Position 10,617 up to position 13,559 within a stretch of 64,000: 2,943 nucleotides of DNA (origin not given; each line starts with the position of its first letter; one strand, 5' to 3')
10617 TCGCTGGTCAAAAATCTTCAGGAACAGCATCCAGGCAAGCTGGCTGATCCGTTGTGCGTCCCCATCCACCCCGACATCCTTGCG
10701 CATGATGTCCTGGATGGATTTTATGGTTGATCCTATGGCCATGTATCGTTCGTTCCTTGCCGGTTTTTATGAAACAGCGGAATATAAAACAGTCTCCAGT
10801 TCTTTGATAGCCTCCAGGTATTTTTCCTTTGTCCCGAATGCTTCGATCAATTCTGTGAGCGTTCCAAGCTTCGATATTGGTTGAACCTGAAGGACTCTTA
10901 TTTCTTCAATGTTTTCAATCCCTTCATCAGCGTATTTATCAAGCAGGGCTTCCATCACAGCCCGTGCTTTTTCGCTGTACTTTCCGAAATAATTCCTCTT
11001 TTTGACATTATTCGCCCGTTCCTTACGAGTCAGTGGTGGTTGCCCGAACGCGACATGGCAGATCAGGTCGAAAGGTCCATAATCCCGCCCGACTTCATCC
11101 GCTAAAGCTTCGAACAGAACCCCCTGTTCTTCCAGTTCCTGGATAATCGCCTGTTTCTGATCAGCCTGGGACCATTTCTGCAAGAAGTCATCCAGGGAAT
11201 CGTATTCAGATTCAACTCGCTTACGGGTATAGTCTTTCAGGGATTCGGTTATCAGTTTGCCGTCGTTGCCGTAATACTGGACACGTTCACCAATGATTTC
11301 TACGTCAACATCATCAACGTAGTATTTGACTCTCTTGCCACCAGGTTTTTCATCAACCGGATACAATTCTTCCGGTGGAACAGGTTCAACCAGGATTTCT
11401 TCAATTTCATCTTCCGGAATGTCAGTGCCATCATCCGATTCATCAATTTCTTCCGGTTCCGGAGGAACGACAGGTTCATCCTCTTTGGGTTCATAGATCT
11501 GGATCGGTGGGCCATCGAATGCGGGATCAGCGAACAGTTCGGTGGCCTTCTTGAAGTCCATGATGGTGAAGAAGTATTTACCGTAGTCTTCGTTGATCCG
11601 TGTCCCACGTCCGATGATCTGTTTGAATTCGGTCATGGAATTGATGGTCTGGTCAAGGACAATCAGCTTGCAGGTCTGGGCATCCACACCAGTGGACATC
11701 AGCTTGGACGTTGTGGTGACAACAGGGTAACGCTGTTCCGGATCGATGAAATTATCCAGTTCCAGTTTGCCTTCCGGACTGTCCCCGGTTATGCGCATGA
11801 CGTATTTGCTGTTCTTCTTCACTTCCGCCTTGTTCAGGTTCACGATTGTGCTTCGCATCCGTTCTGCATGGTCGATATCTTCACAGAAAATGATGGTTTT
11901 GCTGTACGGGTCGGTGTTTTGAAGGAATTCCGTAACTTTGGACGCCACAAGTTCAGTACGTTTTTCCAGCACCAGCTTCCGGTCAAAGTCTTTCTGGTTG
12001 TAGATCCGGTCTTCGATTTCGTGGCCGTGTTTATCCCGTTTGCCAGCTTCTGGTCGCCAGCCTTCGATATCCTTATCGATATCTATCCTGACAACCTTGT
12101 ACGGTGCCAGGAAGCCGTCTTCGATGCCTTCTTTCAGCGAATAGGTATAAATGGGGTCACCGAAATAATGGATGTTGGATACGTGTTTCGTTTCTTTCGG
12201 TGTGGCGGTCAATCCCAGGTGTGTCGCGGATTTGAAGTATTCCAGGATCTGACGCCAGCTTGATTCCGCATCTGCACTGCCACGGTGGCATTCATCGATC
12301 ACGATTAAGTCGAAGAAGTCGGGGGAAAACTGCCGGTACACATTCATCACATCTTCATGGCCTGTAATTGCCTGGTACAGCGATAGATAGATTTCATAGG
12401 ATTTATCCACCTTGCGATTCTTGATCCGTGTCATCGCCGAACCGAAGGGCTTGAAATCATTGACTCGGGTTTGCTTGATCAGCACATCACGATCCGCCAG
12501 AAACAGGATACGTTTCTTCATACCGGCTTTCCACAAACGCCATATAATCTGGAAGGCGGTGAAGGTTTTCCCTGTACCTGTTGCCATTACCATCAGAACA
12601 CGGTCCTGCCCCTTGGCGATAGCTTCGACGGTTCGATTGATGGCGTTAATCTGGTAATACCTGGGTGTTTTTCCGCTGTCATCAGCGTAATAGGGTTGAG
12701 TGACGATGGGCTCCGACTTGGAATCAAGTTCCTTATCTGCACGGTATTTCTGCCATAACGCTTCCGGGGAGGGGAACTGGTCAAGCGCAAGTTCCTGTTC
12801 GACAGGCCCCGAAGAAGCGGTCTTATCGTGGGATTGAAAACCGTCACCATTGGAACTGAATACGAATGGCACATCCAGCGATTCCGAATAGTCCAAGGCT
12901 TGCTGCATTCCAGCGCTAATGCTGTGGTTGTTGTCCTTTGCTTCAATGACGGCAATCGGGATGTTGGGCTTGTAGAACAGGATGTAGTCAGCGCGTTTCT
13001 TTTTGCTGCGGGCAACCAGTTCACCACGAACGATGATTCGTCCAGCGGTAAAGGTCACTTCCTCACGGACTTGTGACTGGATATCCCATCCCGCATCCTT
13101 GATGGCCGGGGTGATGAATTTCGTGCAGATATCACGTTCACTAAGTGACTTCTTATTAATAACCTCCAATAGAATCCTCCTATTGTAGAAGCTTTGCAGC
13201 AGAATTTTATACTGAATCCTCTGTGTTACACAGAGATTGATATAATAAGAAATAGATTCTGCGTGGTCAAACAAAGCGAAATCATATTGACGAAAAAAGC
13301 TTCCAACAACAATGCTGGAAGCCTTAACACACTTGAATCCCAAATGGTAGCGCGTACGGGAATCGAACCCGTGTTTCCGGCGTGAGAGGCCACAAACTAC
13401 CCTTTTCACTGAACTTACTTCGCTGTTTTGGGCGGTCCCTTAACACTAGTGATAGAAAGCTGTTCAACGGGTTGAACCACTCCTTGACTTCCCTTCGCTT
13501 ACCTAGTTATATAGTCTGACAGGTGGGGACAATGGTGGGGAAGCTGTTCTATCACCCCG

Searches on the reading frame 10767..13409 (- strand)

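Call 22: search_protein_families(library=pfam, proteins=[window:10767-13409:-])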
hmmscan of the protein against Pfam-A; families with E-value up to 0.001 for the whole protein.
window:10767-13409:- (880 aa): 7 families
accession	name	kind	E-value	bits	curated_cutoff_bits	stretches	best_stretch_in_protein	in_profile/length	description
PF04851.21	ResIII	-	7.2e-47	159.8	22.5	1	248-405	3-163/164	Type III restriction enzyme, res subunit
PF08463.15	EcoEI_R_C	-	9.7e-38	130.3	24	1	722-876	1-163/163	EcoEI R protein C-terminal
PF18766.7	SWI2_SNF2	-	1.3e-18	67.9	26.7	1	252-436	1-187/221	SWI2/SNF2 ATPase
PF00270.35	DEAD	-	9.3e-13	48.7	26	1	259-406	6-162/167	DEAD/DEAH box helicase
PF04313.20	HSDR_N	-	2.5e-11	44.2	25.1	1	134-198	122-194/198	Type I restriction enzyme R protein N terminus (HSDR_N)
PF13588.12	HSDR_N_2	-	1.8e-07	31.7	25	1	116-193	15-93/110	Type I restriction enzyme R protein N terminus (HSDR_N)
PF00271.37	Helicase_C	-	2.6e-06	28.1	23.5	1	492-606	6-110/110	Helicase conserved C-terminal domain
